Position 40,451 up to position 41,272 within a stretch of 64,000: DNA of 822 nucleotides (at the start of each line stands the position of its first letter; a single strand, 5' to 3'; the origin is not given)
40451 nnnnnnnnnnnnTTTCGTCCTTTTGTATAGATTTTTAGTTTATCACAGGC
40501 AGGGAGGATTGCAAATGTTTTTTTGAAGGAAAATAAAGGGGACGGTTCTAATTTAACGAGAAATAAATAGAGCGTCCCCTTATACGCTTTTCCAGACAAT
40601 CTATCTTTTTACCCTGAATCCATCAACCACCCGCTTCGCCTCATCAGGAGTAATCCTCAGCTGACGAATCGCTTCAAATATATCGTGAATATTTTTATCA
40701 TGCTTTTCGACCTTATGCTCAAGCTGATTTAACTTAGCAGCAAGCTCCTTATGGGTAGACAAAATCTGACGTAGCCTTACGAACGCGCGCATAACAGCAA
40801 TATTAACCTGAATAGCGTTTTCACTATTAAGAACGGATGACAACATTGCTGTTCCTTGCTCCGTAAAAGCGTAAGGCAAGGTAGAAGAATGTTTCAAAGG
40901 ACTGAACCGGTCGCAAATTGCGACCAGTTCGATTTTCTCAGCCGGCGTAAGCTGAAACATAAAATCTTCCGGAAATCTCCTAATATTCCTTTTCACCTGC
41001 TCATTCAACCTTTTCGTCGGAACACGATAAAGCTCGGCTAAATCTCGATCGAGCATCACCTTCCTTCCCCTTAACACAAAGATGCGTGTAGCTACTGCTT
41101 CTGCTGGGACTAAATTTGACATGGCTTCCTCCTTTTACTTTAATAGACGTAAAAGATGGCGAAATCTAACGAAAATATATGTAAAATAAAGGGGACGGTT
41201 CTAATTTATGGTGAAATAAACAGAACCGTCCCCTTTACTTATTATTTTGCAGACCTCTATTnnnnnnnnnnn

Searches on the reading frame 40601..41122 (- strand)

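Call 6: search_protein_families(library=pfam, proteins=[window:40601-41122:-], max_evalue=1)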
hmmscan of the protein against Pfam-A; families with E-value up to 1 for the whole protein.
window:40601-41122:- (173 aa): 6 families
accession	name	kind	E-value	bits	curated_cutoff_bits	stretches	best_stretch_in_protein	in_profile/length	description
PF10543.14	ORF6N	-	1.9e-30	105.4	27.8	1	13-97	2-86/86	ORF6N domain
PF13972.11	TetR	-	0.00023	21.4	25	1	117-167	44-94/144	Bacterial transcriptional repressor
PF09669.15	Phage_pRha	-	0.012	16.6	29.9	1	41-119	15-91/91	Phage regulatory protein Rha (Phage_pRha)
PF10018.14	Med4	-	0.033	14.3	26.9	1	121-155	21-55/190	Vitamin-D-receptor interacting Mediator subunit 4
PF04977.20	DivIC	-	0.083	13.1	28.9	1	114-161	9-56/80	Septum formation initiator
PF15136.11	UPF0449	-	0.12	13.3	27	1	101-153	45-97/98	Uncharacterised protein family UPF0449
